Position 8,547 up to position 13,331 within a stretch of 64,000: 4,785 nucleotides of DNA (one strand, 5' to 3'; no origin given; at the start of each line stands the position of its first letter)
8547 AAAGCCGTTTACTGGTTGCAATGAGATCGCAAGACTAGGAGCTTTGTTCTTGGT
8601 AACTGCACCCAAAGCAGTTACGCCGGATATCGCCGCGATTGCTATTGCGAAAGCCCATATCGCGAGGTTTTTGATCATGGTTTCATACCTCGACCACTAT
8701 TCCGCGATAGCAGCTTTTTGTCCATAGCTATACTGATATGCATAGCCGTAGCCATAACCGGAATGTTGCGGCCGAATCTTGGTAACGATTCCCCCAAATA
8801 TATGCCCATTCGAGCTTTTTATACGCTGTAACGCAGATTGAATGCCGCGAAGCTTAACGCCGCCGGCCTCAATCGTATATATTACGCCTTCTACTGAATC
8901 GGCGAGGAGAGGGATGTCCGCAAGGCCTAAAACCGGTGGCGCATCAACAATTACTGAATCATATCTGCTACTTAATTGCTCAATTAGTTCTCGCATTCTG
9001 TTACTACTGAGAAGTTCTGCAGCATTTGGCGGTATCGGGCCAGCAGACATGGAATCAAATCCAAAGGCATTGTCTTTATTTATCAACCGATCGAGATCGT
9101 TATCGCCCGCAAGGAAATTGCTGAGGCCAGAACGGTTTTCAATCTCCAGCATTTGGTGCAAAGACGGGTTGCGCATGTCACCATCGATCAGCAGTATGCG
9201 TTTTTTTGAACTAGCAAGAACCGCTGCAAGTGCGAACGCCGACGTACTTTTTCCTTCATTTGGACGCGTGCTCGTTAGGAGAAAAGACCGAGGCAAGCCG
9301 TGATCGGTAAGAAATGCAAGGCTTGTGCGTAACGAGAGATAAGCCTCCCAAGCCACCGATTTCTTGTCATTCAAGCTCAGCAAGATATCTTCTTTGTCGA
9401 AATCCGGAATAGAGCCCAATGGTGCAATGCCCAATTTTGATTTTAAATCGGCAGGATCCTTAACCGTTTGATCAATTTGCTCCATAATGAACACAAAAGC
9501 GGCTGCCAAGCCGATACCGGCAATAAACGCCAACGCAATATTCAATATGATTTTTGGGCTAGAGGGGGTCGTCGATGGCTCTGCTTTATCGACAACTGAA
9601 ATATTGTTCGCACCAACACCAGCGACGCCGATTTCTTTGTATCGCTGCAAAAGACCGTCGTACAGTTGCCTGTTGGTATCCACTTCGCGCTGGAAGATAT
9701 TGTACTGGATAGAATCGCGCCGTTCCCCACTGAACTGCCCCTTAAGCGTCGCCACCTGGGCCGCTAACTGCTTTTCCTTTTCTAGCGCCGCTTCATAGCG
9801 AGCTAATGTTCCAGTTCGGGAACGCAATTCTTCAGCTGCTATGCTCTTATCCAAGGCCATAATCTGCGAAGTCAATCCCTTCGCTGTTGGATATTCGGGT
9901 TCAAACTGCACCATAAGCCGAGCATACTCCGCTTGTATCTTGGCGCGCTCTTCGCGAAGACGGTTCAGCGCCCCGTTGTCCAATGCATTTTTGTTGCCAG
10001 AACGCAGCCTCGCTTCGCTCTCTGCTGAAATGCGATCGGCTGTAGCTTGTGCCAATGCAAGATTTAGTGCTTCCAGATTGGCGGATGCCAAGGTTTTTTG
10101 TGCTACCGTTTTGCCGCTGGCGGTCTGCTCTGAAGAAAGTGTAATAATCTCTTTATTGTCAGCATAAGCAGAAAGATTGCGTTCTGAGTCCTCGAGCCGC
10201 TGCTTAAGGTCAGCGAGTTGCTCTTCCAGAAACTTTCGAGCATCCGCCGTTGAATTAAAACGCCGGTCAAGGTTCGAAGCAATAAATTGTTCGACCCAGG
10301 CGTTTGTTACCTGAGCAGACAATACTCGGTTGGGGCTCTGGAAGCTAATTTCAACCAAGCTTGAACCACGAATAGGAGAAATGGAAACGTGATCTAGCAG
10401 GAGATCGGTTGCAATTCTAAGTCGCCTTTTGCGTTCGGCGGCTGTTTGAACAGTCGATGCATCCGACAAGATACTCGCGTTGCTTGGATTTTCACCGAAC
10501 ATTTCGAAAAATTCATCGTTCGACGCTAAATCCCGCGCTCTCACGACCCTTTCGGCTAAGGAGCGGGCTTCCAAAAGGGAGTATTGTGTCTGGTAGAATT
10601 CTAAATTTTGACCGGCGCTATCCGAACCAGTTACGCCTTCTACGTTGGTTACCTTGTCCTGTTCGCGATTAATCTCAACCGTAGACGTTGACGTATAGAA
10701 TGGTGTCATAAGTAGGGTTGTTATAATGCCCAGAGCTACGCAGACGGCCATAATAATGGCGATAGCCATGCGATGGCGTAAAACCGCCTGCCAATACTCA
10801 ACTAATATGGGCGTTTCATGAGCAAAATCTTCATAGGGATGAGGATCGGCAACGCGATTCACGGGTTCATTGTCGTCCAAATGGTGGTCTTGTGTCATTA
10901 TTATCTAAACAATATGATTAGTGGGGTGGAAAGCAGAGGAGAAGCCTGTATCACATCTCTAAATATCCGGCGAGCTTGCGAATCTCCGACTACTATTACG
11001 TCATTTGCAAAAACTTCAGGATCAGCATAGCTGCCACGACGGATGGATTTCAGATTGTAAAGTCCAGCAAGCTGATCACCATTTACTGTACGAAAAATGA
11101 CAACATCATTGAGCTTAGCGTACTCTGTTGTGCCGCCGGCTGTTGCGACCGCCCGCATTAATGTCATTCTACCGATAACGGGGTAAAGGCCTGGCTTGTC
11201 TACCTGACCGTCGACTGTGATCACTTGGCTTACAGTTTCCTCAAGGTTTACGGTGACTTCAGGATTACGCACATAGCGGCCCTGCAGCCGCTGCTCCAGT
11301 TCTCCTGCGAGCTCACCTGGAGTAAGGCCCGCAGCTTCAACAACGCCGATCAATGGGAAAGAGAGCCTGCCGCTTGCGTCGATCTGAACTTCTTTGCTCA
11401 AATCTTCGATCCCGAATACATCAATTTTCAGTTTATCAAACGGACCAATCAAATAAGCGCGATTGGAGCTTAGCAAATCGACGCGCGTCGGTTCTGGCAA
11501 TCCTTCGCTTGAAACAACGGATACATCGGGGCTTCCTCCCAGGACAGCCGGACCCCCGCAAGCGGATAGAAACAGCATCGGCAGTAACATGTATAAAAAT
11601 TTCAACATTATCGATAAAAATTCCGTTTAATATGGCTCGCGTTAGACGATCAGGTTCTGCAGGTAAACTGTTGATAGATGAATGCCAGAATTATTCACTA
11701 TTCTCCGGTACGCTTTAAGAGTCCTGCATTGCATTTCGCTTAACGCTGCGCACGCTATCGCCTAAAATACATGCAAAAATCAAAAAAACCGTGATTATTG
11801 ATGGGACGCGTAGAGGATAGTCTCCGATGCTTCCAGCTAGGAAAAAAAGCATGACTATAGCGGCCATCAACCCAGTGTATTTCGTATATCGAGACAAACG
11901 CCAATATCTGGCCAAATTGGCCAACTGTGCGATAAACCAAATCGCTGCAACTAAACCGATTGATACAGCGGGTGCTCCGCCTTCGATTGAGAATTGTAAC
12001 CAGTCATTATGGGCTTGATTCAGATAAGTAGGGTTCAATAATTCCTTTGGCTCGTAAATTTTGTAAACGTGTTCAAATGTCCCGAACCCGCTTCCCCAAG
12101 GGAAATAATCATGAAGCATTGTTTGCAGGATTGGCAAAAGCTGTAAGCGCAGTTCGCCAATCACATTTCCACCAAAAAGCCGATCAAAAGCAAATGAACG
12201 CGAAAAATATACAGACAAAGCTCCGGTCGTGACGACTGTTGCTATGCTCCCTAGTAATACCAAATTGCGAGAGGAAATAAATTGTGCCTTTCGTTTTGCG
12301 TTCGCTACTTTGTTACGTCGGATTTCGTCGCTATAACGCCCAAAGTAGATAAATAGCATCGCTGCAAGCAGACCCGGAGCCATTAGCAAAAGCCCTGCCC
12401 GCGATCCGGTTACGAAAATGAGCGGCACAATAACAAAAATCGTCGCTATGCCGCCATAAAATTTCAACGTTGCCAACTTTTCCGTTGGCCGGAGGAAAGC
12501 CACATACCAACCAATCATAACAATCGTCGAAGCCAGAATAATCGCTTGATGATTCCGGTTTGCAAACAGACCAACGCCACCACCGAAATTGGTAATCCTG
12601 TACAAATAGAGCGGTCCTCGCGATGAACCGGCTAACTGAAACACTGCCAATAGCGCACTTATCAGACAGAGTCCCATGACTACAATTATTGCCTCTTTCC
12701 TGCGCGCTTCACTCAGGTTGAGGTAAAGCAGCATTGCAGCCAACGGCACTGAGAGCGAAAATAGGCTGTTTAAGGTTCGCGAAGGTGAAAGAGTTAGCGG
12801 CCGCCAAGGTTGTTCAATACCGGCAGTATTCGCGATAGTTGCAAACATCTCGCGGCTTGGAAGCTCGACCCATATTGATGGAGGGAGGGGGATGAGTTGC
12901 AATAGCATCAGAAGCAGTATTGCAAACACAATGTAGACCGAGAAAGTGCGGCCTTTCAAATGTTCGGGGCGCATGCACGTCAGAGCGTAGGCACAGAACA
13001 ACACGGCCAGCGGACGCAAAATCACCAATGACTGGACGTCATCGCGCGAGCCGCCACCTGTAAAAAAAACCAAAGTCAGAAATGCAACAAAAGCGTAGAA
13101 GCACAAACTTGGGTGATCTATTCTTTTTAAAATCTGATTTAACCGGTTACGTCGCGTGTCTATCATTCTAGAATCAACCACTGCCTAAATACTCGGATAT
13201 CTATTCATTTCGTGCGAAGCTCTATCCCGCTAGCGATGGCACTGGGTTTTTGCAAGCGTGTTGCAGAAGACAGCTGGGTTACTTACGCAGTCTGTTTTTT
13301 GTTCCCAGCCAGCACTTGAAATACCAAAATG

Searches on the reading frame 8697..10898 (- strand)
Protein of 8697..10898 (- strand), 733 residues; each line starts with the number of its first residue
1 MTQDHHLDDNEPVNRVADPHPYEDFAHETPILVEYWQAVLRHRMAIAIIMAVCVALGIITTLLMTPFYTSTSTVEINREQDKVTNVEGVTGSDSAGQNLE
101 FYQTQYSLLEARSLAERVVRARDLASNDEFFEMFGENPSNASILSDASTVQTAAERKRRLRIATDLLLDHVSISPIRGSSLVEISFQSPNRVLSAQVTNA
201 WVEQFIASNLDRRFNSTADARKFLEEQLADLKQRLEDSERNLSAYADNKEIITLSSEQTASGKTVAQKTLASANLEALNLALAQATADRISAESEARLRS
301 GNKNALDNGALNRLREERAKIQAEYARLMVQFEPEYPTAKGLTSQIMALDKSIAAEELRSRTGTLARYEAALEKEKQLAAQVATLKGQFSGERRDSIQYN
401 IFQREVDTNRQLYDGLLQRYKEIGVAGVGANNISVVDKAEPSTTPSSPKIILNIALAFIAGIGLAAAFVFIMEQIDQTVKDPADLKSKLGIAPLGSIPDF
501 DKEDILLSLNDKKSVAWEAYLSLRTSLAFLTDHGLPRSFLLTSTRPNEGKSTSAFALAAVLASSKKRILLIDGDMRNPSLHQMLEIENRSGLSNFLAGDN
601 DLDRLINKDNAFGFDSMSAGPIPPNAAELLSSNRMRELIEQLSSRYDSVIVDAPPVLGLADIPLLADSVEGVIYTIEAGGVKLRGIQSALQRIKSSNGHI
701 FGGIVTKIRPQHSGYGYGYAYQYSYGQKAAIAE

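Call 90: search_protein_families(library=pfam, proteins=[window:8697-10898:-], max_evalue=0.01)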
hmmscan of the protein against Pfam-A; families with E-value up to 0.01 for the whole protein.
window:8697-10898:- (733 aa): 6 families
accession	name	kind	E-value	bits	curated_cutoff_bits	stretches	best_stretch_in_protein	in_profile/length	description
PF13614.12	AAA_31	-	2.7e-12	47.4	27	1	549-695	14-166/177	AAA domain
PF13807.11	GNVR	-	4.2e-12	46.3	27.7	1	403-471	10-79/82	G-rich domain on putative tyrosine kinase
PF02706.20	Wzz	-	4e-09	37.1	25.5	1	32-120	5-89/91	Chain length determinant protein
PF01656.29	CbiA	-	1.9e-06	28.3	25.4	1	541-711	3-86/125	CobQ/CobB/MinD/ParA nucleotide binding domain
PF10609.15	ParA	-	3.5e-06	27.1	27.1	1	548-664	15-128/246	NUBPL iron-transfer P-loop NTPase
PF09140.17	MipZ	-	0.0022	17.8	20.7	1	548-654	12-108/262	ATPase MipZ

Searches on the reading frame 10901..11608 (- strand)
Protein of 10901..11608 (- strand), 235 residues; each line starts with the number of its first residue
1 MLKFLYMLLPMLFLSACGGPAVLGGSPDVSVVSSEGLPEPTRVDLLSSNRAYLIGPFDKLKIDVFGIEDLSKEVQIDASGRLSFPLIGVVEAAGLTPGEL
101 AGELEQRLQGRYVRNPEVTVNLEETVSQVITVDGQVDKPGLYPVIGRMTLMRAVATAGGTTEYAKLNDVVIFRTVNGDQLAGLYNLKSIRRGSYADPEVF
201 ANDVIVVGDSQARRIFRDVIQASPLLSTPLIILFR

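Call 90: search_protein_families(library=pfam, proteins=[window:10901-11608:-], max_evalue=0.01)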
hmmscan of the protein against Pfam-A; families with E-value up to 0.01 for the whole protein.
window:10901-11608:- (235 aa): 3 families
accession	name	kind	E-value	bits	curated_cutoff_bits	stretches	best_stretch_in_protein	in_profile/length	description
PF02563.21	Poly_export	-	1.9e-24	86.1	28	1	48-122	3-76/77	Polysaccharide biosynthesis/export protein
PF10531.15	SLBB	-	2.5e-10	40.4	27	1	129-177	1-48/55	SLBB domain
PF22461.2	SLBB_2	-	7.5e-07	29.6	27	1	129-176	2-51/79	SLBB domain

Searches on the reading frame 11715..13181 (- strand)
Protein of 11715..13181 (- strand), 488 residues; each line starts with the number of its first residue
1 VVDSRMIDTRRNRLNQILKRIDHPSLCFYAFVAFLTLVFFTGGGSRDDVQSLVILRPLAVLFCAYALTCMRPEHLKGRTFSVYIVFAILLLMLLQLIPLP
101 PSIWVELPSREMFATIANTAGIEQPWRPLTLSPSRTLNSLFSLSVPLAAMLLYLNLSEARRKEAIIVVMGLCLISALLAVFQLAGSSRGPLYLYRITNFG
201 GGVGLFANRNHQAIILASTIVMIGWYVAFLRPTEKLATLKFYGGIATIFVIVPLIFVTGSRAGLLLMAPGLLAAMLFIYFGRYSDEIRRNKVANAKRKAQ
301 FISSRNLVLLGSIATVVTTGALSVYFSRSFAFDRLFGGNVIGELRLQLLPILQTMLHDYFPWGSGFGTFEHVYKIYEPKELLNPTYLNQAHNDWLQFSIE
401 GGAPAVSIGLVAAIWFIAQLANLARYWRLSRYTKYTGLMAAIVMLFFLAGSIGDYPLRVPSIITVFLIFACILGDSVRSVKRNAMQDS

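Call 4: search_protein_families(library=pfam, proteins=[window:11715-13181:-], max_evalue=0.01)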
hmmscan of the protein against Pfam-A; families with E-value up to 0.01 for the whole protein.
window:11715-13181:- (488 aa): 1 family
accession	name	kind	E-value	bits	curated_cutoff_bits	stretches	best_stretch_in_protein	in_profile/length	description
PF04932.20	Wzy_C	-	2.1e-12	47.5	31.7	1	247-406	2-145/149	O-Antigen ligase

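Call 5: search_protein_families(library=ncbifam, proteins=[window:11715-13181:-], max_evalue=0.01)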
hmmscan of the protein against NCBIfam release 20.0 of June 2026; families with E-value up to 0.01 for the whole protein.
window:11715-13181:- (488 aa): 0 families
